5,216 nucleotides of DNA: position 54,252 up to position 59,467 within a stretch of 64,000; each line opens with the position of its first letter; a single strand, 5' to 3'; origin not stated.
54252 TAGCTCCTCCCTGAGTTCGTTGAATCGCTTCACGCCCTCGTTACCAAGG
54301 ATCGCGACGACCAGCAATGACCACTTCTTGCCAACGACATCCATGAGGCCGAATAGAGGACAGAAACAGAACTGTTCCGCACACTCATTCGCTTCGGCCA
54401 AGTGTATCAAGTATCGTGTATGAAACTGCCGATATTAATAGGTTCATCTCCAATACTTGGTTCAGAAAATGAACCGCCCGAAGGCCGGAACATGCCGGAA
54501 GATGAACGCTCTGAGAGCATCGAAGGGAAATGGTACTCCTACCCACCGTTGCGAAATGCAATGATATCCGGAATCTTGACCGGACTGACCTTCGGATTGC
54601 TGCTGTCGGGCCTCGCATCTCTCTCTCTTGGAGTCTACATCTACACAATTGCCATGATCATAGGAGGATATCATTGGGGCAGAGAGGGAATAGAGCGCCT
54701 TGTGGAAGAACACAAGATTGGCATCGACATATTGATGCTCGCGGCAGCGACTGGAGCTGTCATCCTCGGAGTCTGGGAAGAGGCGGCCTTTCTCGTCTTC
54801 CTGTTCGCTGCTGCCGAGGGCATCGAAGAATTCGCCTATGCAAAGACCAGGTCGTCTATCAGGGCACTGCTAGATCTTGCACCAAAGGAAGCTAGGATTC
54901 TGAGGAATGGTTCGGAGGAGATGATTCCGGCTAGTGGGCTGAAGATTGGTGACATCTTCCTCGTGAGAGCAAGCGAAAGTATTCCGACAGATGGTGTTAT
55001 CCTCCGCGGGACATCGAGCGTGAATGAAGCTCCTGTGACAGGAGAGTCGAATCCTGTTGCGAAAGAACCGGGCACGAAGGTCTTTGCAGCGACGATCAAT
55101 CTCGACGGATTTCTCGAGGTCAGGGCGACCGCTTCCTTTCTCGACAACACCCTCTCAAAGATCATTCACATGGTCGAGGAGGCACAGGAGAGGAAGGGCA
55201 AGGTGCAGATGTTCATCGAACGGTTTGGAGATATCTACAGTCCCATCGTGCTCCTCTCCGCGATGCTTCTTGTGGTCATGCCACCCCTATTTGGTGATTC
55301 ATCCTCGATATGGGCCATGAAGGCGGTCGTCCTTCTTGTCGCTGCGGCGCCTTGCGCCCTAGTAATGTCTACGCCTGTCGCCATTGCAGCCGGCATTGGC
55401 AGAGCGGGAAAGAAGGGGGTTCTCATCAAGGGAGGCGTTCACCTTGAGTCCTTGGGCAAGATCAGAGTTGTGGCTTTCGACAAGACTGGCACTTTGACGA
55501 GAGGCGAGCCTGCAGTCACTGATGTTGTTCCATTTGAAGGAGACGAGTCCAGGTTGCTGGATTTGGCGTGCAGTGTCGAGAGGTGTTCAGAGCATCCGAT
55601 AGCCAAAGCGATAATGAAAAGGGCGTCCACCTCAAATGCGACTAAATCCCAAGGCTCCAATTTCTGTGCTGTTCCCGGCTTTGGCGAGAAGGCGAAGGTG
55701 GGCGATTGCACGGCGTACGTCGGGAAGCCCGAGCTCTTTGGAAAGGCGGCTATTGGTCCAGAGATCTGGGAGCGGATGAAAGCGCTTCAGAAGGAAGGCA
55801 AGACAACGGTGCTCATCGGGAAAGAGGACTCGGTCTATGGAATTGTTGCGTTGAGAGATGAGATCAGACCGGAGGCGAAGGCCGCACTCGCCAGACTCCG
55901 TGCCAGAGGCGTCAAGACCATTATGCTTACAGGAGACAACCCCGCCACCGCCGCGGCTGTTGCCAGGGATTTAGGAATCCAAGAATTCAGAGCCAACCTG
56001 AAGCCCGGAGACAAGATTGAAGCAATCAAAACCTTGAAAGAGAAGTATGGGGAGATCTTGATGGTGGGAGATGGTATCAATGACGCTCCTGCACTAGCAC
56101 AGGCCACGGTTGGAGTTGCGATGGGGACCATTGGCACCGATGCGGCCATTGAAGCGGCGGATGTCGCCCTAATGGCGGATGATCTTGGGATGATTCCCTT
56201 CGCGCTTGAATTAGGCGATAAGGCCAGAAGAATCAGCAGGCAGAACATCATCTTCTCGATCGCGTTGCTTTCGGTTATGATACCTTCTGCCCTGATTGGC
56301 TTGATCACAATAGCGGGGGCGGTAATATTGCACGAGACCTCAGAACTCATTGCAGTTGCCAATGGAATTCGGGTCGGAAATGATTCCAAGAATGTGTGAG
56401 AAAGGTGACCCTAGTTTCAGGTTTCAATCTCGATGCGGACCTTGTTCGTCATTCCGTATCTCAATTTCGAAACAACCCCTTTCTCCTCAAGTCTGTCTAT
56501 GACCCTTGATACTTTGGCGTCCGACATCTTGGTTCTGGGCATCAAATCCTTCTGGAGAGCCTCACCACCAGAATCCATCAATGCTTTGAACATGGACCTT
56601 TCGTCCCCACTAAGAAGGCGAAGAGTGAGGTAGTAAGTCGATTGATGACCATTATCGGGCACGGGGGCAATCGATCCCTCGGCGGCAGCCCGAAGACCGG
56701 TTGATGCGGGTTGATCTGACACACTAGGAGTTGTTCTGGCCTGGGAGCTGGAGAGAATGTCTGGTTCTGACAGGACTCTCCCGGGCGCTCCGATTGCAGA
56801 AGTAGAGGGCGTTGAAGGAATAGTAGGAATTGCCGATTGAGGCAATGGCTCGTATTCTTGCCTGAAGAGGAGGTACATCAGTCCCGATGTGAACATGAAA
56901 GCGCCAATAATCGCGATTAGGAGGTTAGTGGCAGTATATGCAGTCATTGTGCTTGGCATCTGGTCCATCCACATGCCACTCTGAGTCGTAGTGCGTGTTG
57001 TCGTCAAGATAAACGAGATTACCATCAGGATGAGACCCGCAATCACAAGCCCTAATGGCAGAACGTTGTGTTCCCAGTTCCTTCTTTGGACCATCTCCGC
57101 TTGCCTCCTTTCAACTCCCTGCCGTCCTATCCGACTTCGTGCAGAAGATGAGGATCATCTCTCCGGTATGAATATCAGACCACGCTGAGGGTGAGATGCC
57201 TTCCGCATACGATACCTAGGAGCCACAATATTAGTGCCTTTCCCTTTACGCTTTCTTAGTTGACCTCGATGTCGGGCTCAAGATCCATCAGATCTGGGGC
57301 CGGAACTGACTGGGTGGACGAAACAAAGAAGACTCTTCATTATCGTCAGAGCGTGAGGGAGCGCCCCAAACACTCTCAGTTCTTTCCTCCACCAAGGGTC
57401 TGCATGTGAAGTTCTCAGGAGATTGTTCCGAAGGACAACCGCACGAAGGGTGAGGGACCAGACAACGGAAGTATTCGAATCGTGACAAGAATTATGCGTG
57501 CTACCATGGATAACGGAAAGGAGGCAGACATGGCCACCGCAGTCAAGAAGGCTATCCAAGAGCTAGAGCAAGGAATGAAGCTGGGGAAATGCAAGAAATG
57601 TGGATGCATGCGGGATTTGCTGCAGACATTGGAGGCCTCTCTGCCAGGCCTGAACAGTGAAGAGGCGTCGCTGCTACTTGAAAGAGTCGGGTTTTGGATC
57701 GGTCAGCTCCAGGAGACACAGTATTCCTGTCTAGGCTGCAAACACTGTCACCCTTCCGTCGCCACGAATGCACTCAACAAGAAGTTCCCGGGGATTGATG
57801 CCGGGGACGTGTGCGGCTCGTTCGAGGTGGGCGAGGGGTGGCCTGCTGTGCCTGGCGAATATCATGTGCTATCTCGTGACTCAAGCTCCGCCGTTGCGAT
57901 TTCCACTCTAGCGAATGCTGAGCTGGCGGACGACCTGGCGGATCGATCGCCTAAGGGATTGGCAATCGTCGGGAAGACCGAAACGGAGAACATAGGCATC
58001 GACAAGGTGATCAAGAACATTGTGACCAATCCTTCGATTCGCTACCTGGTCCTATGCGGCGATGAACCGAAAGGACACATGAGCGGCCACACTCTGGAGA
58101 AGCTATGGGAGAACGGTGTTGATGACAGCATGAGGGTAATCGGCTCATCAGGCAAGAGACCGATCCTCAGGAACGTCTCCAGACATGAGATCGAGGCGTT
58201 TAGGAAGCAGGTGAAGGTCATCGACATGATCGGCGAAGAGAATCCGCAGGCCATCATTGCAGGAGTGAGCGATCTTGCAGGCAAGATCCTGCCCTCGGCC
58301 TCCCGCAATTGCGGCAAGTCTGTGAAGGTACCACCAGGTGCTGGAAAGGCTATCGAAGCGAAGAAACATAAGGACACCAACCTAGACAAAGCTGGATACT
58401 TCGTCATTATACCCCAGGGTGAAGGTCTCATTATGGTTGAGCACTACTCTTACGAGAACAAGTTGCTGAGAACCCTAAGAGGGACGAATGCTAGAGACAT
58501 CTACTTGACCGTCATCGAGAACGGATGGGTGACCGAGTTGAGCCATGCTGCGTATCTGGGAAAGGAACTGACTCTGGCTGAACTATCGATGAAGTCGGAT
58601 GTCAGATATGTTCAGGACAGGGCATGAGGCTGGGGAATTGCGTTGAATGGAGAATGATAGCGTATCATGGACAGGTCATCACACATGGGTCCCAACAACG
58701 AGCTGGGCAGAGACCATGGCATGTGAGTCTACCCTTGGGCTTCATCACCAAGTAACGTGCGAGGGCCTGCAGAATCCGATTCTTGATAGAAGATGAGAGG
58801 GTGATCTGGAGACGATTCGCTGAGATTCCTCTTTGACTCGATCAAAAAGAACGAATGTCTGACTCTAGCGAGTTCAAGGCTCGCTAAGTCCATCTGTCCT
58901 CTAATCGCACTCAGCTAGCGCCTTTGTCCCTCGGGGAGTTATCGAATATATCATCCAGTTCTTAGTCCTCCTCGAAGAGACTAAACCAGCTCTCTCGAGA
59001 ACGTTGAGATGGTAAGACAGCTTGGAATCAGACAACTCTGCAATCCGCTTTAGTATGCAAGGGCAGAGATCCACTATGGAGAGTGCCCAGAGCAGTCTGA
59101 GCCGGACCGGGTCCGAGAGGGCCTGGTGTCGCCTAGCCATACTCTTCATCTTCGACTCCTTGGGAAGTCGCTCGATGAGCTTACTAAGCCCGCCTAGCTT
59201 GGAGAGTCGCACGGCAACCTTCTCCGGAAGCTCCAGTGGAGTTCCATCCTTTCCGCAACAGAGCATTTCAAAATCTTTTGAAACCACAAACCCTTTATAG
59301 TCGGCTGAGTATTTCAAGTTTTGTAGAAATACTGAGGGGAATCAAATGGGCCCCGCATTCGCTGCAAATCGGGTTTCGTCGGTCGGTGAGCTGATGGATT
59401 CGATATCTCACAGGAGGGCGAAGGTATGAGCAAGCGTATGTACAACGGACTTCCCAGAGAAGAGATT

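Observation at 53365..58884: Two identical tRNA T-arm mimics flank a 5.5-kb cassette: candidate nested, integrase-excisable module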

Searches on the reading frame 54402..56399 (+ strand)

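Call 10: search_protein_families(library=pfam, proteins=[window:54402-56399:+], max_evalue=0.01)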
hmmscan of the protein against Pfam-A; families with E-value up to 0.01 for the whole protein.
window:54402-56399:+ (665 aa): 6 families
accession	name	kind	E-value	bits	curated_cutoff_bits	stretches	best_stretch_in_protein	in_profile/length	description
PF00122.25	E1-E2_ATPase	-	8.4e-55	185.5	28.1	1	159-338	2-181/181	E1-E2 ATPase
PF00702.32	Hydrolase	-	1.4e-42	146.7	26.4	1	354-568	1-190/191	haloacid dehalogenase-like hydrolase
PF08282.18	Hydrolase_3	-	2.3e-06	28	20.9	1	538-588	188-241/255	haloacid dehalogenase-like hydrolase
PF12710.13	HAD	-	4.4e-05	24.4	27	1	488-565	86-188/189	haloacid dehalogenase-like hydrolase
PF18603.7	LAL_C2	-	0.0015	19.2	29.4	0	519-569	19-69/78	L-amino acid ligase C-terminal domain 2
PF13344.12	Hydrolase_6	-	0.0072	16.8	27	0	479-527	6-52/101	Haloacid dehalogenase-like hydrolase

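Call 83: search_protein_families(library=ncbifam, proteins=[window:54402-56399:+], max_evalue=0.00001)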
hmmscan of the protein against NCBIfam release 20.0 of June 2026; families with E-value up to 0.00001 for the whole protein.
window:54402-56399:+ (665 aa): 21 families
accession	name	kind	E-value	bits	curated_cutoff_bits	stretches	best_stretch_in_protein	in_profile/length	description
TIGR01525.1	ATPase-IB_hvy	subfamily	1.6e-174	581.9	346.25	1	108-657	1-559/560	heavy metal translocating P-type ATPase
TIGR01512.1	ATPase-IB2_Cd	subfamily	4.5e-150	500.6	313.5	2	108-410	1-285/494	cadmium family heavy metal-translocating P-type ATPase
NF008262.1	PRK11033.1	equivalog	1e-148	497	1005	1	72-658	142-727/731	zinc/cadmium/mercury/lead-transporting ATPase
NF033775.1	P_type_ZntA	exception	4.2e-131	438.6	1240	1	76-658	151-728/732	Zn(II)/Cd(II)/Pb(II) translocating P-type ATPase ZntA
TIGR01511.1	ATPase-IB1_Cu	subfamily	5.6e-114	381.9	397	1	124-638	42-515/542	copper-translocating P-type ATPase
NF007952.0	PRK10671.1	equivalog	2.3e-99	333.7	1316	1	126-639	291-805/838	copper-exporting P-type ATPase CopA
TIGR01494.1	ATPase_P-type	subfamily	6e-86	288.8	62.3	1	131-635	2-465/478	HAD-IC family P-type ATPase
TIGR01497.1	kdpB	equivalog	4e-63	213.6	527.9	1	163-590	106-548/675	potassium-transporting ATPase subunit KdpB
NF010609.0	PRK14010.1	equivalog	1.8e-53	181.8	1323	1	149-589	90-542/673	K(+)-transporting ATPase subunit B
TIGR01647.1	ATPase-IIIA_H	equivalog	2.7e-46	158.1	615.5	2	108-412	38-347/755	plasma-membrane proton-efflux P-type ATPase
TIGR01522.1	ATPase-IIA2_Ca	equivalog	1.1e-43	149.2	798.3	3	110-376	65-341/854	calcium-transporting P-type ATPase, PMR1-type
TIGR01657.1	P-ATPase-V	hypoth_equivalog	4.2e-36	123.9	618.25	4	128-224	196-293/1055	ATP13A2 family polyamine export P-type ATPase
TIGR01116.1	ATPase-IIA1_Ca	equivalog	4.1e-35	121.1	703.4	2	478-606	457-599/799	calcium-translocating P-type ATPase, SERCA-type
TIGR01517.1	ATPase-IIB_Ca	equivalog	6e-35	120.6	507.05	2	477-606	534-683/882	calcium-translocating P-type ATPase, PMCA-type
TIGR01523.1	ATPase-IID_K-Na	equivalog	1.4e-29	102.4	645.05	1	533-635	675-774/997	potassium/sodium efflux P-type ATPase, fungal-type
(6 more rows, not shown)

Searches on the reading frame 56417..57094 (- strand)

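Call 10: search_protein_families(library=pfam, proteins=[window:56417-57094:-], max_evalue=0.01)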
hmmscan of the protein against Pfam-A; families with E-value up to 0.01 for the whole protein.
window:56417-57094:- (225 aa): 6 families
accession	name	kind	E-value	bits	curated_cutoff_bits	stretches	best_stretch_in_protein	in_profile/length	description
PF24034.1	DUF7343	-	1.1e-14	54.4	27.6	1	161-221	2-61/62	Domain of unknown function (DUF7343)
PF12802.13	MarR_2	-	7.6e-05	23.2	27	1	171-210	13-52/61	MarR family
PF01047.28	MarR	-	0.00038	20.7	24.6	1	179-212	18-51/59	MarR family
PF00115.25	COX1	-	0.00092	18.6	34.8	1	9-78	118-188/436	Cytochrome C and Quinol oxidase polypeptide I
PF01978.25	TrmB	-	0.0017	18.6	25.6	1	161-211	6-55/68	Sugar-specific transcriptional regulator TrmB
PF13412.12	HTH_24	-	0.0076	16.2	21.9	0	180-208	19-47/48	Winged helix-turn-helix DNA-binding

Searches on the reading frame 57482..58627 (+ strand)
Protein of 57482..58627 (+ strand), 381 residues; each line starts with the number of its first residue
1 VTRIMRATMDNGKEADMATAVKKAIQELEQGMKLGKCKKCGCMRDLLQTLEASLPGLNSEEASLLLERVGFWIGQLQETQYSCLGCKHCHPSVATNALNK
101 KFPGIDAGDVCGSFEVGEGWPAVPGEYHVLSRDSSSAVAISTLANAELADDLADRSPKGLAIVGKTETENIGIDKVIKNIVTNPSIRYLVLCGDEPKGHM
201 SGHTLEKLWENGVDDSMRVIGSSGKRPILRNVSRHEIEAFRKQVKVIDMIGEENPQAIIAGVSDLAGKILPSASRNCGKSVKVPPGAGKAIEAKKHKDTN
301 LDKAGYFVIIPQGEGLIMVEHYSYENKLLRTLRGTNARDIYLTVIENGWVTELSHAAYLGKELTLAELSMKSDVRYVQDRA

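Call 10: search_protein_families(library=pfam, proteins=[window:57482-58627:+], max_evalue=0.01)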
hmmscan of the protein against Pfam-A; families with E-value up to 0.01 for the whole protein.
window:57482-58627:+ (381 aa): 2 families
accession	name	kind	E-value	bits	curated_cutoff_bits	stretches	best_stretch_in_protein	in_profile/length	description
PF04208.19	MtrA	-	1.5e-41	142.3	25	1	116-268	4-151/173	Tetrahydromethanopterin S-methyltransferase, subunit A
PF14251.12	PterinBD-DUF4346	-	2.8e-19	70.1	29.6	1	301-379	1-86/86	PterinBD-DUF4346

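Call 83: search_protein_families(library=ncbifam, proteins=[window:57482-58627:+], max_evalue=0.00001)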
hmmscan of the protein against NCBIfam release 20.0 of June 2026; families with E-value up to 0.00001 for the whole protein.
window:57482-58627:+ (381 aa): 5 families
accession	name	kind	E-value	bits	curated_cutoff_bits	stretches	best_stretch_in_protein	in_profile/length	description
NF002128.0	PRK00964.1-6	equivalog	3.5e-120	401.7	568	1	10-381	2-370/390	tetrahydromethanopterin S-methyltransferase subunit A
NF002126.0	PRK00964.1-4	subfamily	5.8e-44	149.9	161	1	116-264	7-150/186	tetrahydromethanopterin S-methyltransferase subunit A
TIGR01111.1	mtrA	equivalog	6.4e-39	133.9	249.15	1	116-268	7-154/238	tetrahydromethanopterin S-methyltransferase subunit A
NF010654.0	PRK14053.1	equivalog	4.9e-38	130.6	279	1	116-264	4-143/197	methyltransferase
TIGR00284.1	TIGR00284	hypoth_equivalog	7.3e-10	38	256.65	1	289-380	406-495/497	dihydropteroate synthase-like protein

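Call 84: find_homologous_proteins(query=window:57482-58627:+, max_evalue=1e-60)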
Query window:57482-58627:+ (381 aa): 1690 proteins with E <= 1e-60 among 6875 candidates; the best 120 are listed.
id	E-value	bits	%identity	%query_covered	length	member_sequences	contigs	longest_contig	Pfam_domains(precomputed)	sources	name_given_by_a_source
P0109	2.6e-248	841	100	98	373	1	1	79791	PF14251.13,PF04208.20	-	-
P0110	9.1e-172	589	72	98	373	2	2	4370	PF14251.13,PF04208.20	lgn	-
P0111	2.2e-141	489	60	96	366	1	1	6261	PF14251.13,PF04208.20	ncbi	-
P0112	8.4e-121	422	55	95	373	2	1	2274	PF14251.13,PF04208.20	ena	-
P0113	1.6e-120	421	56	93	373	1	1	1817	PF14251.13,PF04208.20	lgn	-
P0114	1.8e-120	420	54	95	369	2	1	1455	PF14251.13,PF04208.20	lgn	-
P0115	6.5e-118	412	51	96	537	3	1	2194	PF14251.13,PF04208.20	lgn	-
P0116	9.8e-118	411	54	95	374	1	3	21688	PF14251.13,PF04208.20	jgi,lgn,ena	-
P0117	3.2e-117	410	54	93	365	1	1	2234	PF14251.13,PF04208.20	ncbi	-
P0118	5.3e-117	409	52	98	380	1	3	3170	PF14251.13,PF04208.20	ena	-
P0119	6.4e-117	409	54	95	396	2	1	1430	PF14251.13,PF04208.20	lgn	-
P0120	6.8e-117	409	53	95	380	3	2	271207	PF14251.13,PF04208.20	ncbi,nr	ncbi:MAG: DUF4346 domain-containing protein [Blastocatellia bacterium]|nr:DUF4346 domain-containing 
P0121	9.5e-117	408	52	95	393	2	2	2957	PF14251.13,PF04208.20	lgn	-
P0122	1.1e-116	408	55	96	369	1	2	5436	PF14251.13,PF04208.20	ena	-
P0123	1.1e-116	408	54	93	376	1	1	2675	PF14251.13,PF04208.20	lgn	-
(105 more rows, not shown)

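Call 85: find_encoding_contigs(protein=P0110, flank=5000, max_places=2)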
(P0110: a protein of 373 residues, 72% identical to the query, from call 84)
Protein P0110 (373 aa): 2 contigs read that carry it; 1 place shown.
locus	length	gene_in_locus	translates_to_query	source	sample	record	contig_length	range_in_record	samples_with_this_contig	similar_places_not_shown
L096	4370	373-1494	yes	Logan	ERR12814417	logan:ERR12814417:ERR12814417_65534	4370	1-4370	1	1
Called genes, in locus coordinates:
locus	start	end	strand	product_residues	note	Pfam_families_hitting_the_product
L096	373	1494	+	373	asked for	PF04208:MtrA, PF14251:PterinBD-DUF4346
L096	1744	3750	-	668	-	PF00122:E1-E2_ATPase, PF00702:Hydrolase, PF08282:Hydrolase_3 (faint)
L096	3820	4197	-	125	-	PF01402:RHH_1 (faint), PF08753:NikR_C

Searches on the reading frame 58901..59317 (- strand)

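Call 18: search_protein_families(library=pfam, proteins=[window:58901-59317:-], max_evalue=0.01)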
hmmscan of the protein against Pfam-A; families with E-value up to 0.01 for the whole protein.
window:58901-59317:- (138 aa): 3 families
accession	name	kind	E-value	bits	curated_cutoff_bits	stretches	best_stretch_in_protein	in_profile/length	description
PF01022.26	HTH_5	-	2.9e-10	40.3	22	1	69-115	1-47/47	Bacterial regulatory protein, arsR family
PF12840.13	HTH_20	-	6.8e-09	36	27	1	67-115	1-50/51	Helix-turn-helix domain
PF13601.12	HTH_34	-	7.8e-07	29.6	27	1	71-134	1-69/80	Winged helix DNA-binding domain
